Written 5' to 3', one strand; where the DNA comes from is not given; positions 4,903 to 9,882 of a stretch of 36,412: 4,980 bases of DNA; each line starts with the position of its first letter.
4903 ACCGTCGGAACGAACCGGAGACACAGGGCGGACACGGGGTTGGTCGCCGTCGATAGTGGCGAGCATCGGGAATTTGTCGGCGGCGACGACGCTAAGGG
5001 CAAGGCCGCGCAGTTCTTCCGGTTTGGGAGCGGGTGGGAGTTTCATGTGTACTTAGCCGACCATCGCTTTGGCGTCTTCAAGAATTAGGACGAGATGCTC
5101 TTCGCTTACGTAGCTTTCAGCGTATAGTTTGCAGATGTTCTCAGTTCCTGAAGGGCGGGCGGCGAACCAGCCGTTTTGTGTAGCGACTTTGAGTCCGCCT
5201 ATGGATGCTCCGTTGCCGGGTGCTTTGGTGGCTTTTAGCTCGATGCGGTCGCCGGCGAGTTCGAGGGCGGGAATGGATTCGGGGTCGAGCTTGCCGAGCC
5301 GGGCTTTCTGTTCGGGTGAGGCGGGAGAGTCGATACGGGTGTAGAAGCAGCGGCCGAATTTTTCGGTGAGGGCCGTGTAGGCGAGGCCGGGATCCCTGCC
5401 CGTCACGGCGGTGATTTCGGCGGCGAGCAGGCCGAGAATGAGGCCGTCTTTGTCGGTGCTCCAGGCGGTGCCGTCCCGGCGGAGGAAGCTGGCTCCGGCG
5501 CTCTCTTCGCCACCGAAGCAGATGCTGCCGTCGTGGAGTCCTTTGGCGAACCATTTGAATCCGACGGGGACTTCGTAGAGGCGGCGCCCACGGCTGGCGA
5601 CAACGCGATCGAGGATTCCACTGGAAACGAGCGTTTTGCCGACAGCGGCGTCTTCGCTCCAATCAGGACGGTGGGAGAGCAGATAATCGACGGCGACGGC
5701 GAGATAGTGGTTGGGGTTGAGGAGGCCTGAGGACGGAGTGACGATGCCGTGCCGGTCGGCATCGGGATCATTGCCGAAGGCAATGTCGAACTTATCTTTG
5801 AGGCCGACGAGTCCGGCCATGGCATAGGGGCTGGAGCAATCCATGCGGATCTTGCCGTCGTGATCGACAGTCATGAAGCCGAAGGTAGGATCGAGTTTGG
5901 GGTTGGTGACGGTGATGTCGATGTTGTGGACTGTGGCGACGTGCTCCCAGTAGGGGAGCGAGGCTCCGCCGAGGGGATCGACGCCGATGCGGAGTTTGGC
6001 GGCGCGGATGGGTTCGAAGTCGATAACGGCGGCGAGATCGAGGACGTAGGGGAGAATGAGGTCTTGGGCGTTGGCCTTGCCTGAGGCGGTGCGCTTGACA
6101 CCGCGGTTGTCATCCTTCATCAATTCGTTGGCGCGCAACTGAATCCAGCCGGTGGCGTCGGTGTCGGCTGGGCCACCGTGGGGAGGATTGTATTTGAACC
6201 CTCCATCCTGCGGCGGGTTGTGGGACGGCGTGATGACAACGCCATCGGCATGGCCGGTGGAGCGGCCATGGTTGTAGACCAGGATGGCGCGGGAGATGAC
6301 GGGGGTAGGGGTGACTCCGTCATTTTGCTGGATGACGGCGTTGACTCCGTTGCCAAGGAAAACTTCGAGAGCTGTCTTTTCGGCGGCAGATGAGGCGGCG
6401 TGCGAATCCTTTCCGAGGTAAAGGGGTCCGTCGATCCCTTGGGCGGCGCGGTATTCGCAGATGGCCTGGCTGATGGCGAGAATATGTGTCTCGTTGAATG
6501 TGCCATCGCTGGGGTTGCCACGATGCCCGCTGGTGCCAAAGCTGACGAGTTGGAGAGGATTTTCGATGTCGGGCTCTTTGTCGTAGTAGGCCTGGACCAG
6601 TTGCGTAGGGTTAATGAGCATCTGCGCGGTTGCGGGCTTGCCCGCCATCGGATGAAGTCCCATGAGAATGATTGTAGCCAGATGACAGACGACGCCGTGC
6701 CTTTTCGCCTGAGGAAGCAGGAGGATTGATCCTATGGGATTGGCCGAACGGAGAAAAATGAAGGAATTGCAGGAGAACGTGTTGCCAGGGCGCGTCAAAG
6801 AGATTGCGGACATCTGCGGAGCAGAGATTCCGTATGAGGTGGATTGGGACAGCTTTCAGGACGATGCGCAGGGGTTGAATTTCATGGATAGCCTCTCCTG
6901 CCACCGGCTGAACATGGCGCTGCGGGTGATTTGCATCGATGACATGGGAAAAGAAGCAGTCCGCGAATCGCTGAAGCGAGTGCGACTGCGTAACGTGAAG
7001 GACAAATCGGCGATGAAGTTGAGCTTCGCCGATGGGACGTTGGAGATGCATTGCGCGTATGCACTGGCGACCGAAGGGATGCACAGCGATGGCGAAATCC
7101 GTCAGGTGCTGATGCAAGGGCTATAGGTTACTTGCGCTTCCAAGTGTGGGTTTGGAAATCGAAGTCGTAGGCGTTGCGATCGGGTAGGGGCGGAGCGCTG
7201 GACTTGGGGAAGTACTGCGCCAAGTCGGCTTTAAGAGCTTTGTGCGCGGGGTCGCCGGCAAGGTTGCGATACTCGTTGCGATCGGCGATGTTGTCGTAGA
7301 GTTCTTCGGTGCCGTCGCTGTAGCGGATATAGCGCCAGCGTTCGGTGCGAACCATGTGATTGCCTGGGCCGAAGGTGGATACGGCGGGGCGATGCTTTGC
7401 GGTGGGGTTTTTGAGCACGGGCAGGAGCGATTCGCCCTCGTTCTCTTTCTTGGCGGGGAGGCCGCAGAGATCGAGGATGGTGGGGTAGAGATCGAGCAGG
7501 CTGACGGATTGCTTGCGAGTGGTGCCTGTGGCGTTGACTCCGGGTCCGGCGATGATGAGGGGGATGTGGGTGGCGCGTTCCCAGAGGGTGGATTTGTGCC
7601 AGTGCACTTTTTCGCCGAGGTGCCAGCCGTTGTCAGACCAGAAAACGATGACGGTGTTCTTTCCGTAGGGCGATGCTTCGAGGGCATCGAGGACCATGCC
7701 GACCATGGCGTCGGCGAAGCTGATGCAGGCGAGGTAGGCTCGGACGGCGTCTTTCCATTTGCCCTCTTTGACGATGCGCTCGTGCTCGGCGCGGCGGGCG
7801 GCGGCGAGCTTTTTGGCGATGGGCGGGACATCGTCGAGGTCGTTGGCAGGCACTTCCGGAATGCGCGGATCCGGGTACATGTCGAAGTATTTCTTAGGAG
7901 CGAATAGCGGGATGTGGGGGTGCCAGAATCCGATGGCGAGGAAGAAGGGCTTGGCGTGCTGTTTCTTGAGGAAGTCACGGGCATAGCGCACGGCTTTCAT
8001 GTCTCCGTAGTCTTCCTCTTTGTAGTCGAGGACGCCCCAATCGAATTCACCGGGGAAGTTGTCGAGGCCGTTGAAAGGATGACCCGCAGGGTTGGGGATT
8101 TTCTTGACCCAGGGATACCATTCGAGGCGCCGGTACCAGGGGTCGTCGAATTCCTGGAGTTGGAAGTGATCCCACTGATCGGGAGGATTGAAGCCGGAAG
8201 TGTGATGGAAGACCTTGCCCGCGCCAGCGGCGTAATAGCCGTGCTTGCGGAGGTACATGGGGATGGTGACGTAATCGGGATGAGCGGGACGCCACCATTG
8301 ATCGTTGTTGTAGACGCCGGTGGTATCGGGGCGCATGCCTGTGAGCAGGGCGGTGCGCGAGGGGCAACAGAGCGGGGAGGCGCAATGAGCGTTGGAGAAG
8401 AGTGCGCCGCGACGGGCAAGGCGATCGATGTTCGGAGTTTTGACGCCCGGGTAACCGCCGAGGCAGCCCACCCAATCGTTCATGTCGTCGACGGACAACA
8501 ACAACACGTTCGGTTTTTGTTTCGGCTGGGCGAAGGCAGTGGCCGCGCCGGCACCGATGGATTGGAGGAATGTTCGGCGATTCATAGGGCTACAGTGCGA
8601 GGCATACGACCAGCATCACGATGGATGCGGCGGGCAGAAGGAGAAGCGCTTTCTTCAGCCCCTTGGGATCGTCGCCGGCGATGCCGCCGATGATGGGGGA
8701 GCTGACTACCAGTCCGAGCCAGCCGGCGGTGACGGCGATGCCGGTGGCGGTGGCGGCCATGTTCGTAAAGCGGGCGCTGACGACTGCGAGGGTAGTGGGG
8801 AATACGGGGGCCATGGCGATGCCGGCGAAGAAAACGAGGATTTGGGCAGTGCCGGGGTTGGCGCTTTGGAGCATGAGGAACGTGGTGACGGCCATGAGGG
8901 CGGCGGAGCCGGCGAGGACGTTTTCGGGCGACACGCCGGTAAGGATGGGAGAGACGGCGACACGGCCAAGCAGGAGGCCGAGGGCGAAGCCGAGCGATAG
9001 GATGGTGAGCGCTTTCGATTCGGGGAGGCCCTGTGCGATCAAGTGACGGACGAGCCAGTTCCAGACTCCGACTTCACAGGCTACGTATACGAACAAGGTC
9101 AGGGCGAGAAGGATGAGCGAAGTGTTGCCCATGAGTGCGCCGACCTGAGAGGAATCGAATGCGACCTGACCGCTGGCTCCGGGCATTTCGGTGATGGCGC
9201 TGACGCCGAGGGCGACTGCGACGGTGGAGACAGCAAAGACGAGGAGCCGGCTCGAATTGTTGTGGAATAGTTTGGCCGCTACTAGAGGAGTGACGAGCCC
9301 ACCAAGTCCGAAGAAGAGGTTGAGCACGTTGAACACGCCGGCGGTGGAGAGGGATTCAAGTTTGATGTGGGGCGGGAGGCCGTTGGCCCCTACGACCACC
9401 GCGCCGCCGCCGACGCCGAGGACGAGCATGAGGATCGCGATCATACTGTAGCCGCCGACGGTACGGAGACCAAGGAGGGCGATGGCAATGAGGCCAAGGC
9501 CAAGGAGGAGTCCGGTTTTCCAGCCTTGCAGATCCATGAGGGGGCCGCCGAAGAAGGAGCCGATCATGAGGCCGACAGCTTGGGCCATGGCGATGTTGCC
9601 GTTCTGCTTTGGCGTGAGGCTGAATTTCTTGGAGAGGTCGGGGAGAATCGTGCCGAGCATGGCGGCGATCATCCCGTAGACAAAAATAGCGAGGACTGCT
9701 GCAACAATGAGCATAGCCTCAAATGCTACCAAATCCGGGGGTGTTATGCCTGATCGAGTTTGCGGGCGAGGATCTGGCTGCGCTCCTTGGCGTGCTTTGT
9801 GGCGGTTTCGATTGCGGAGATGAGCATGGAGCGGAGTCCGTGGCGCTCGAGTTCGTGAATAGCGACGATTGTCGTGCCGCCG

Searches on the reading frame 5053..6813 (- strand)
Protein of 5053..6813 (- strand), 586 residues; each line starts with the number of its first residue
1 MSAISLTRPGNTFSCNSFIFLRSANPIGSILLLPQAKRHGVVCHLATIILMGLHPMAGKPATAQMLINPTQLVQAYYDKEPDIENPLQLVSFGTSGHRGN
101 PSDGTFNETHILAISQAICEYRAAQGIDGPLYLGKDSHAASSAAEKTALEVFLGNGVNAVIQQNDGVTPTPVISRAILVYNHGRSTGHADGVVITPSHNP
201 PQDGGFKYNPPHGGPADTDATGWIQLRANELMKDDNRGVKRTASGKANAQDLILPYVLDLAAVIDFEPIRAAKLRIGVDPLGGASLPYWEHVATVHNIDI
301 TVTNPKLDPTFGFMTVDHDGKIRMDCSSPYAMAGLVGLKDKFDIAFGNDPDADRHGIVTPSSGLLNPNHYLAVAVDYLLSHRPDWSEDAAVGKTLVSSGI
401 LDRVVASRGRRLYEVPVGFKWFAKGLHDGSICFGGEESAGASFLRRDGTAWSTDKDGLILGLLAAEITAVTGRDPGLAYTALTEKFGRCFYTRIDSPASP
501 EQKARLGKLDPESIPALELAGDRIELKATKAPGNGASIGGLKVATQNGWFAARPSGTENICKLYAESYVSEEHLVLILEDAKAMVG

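Call 68: search_protein_families(library=pfam, proteins=[window:5053-6813:-], max_evalue=0.00001)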
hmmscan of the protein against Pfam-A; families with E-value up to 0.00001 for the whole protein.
window:5053-6813:- (586 aa): 4 families
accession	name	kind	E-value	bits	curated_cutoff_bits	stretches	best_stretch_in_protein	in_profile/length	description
PF02878.22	PGM_PMM_I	-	1.6e-28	99.5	22.5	1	91-230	3-133/138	Phosphoglucomutase/phosphomannomutase, alpha/beta/alpha domain I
PF02880.22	PGM_PMM_III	-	1.2e-26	93.5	20.7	1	366-485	1-114/115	Phosphoglucomutase/phosphomannomutase, alpha/beta/alpha domain III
PF02879.22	PGM_PMM_II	-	6.6e-11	43.1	29.3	1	256-360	3-101/103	Phosphoglucomutase/phosphomannomutase, alpha/beta/alpha domain II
PF00408.26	PGM_PMM_IV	-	1.2e-07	32.2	23.1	1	535-575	20-59/68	Phosphoglucomutase/phosphomannomutase, C-terminal domain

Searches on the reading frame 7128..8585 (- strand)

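Call 68: search_protein_families(library=pfam, proteins=[window:7128-8585:-], max_evalue=0.00001)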
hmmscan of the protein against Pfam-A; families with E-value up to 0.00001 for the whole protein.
window:7128-8585:- (485 aa): 3 families
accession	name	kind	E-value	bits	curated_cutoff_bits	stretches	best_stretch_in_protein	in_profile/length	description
PF00884.28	Sulfatase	-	1.2e-53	182.8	25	1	25-375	1-300/301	Sulfatase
PF16347.10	SGSH_C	-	2.8e-15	57.2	29.3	1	324-458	1-147/154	N-sulphoglucosamine sulphohydrolase, C-terminal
PF01663.27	Phosphodiest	-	5.5e-07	29.9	23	0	49-109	19-78/342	Type I phosphodiesterase / nucleotide pyrophosphatase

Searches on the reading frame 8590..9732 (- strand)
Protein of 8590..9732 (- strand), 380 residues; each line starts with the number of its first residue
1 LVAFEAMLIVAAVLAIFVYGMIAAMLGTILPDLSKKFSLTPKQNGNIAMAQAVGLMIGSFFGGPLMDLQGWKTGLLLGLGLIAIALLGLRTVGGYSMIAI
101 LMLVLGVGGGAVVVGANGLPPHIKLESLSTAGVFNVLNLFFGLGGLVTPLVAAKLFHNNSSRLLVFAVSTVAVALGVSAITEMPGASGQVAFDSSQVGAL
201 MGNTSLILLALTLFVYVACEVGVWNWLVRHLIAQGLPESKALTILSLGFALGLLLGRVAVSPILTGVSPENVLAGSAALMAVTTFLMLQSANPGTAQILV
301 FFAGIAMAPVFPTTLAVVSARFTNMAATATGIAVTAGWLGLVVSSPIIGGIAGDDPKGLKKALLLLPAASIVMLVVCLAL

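Call 68: search_protein_families(library=pfam, proteins=[window:8590-9732:-], max_evalue=0.00001)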
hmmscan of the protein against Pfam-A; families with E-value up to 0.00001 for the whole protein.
window:8590-9732:- (380 aa): 1 family
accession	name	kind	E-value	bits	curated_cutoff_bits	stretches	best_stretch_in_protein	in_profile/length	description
PF07690.21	MFS_1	-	9.6e-22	77.8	33.4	1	13-344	2-346/347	Major Facilitator Superfamily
